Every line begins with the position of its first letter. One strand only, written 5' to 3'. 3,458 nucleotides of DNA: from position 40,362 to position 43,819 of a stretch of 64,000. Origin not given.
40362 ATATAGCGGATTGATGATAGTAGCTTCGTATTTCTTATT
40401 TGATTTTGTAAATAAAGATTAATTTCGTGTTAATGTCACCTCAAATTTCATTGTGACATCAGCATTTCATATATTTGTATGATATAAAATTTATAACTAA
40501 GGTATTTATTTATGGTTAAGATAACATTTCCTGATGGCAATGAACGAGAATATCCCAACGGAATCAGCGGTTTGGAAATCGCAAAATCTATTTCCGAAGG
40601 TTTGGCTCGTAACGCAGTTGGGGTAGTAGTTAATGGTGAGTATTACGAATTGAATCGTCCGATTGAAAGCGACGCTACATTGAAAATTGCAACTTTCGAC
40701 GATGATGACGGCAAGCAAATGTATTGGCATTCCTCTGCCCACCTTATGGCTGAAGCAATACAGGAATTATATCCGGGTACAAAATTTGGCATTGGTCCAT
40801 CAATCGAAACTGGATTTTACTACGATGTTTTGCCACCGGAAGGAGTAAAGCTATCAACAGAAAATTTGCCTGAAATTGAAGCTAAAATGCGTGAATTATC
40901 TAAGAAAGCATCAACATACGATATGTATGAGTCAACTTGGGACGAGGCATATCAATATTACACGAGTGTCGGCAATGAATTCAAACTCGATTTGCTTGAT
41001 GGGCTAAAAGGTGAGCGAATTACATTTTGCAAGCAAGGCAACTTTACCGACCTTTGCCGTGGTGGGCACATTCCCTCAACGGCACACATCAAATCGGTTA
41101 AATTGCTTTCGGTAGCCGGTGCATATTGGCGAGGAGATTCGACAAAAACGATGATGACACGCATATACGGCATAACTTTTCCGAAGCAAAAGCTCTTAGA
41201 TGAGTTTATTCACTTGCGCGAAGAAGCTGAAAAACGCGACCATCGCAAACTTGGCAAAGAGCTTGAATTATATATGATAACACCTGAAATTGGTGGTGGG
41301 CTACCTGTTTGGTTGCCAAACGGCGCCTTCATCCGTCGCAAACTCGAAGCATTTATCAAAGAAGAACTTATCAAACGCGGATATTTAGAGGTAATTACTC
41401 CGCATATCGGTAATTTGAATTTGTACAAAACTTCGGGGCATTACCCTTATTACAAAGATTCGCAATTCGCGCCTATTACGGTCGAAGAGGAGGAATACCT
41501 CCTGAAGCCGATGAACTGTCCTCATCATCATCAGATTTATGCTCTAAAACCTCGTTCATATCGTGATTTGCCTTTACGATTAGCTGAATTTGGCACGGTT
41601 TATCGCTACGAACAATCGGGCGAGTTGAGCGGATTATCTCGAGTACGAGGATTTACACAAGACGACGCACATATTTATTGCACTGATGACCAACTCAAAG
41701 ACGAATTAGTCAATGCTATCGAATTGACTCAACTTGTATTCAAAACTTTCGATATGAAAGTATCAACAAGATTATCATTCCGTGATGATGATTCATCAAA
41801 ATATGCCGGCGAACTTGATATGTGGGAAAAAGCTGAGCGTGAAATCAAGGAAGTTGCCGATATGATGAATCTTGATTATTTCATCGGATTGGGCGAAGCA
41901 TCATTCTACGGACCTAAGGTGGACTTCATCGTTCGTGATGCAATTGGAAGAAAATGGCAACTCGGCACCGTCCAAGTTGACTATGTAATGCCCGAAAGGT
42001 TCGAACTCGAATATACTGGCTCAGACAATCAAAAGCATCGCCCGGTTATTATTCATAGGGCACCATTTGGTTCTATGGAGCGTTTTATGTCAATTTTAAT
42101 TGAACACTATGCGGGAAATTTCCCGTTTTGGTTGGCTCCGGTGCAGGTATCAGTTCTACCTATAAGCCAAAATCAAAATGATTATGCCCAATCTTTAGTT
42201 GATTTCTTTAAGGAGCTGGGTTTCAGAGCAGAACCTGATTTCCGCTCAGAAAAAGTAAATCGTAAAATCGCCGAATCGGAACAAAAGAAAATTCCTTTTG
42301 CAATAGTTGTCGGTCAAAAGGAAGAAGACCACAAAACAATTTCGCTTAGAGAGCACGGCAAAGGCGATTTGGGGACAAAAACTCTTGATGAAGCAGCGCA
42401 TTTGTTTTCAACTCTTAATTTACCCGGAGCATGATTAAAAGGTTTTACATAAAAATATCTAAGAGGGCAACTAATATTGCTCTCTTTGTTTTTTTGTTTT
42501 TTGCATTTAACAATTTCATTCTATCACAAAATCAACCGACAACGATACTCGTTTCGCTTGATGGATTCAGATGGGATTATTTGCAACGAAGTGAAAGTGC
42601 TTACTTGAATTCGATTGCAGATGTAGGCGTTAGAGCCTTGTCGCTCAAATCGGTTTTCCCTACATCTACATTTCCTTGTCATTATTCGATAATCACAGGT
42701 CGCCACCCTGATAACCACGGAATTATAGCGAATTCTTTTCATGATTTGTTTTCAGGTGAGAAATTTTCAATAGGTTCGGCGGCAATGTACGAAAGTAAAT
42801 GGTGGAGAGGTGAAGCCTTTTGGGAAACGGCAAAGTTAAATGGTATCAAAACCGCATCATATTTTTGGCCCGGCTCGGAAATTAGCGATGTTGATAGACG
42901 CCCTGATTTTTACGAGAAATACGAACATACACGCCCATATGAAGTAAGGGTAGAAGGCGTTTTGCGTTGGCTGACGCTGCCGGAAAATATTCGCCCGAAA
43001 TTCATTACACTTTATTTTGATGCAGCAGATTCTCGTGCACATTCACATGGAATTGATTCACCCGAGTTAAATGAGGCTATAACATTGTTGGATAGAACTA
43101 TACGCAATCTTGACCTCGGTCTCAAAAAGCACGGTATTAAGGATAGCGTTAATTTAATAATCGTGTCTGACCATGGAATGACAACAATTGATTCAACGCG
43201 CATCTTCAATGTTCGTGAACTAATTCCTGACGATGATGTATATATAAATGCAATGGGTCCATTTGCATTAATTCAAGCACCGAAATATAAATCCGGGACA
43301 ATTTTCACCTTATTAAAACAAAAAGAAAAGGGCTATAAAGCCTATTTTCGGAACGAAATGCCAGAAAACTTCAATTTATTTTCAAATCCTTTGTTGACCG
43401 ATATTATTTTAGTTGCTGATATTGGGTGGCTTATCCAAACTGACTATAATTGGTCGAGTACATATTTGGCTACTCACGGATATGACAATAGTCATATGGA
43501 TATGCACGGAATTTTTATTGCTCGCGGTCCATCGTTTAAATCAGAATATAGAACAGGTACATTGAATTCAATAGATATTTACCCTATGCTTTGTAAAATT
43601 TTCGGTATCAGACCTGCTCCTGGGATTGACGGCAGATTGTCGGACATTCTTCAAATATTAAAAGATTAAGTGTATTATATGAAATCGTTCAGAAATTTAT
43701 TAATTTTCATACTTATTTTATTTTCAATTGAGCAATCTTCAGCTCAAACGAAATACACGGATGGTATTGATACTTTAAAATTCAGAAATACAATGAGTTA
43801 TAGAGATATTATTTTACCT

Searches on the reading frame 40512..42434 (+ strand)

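Call 100: search_protein_families(library=pfam, proteins=[window:40512-42434:+], max_evalue=0.00001)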
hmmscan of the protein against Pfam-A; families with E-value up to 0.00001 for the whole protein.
window:40512-42434:+ (640 aa): 4 families
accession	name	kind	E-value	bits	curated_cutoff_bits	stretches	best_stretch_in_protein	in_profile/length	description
PF00587.30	tRNA-synt_2b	-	5.3e-46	157.3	29.3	1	325-533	7-179/179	tRNA synthetase class II core domain (G, H, P, S and T)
PF03129.25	HGTP_anticodon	-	7.6e-17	61.7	21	1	545-632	1-91/94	Anticodon binding domain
PF02824.27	TGS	-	2.5e-13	50.3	22.2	1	2-61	1-60/60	TGS domain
PF07973.19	tRNA_SAD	-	3.4e-12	46.6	24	1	170-219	1-44/44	Threonyl and Alanyl tRNA synthetase second additional domain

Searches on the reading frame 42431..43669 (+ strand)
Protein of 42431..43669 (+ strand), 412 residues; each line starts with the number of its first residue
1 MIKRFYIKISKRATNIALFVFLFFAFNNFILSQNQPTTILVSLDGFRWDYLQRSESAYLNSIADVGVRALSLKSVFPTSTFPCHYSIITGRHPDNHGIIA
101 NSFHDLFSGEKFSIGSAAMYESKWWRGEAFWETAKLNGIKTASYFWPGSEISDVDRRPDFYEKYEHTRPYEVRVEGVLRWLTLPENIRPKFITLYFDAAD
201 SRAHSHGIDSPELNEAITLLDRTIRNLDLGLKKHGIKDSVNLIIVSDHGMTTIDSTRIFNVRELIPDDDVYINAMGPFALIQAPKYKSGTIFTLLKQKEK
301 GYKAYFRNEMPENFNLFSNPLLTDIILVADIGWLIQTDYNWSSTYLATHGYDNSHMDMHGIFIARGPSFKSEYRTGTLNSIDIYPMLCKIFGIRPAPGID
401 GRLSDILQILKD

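Call 100: search_protein_families(library=pfam, proteins=[window:42431-43669:+], max_evalue=0.00001)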
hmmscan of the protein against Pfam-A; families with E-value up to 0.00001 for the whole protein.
window:42431-43669:+ (412 aa): 1 family
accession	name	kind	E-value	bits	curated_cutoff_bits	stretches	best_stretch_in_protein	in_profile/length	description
PF01663.27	Phosphodiest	-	7.3e-78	263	23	1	38-352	1-342/342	Type I phosphodiesterase / nucleotide pyrophosphatase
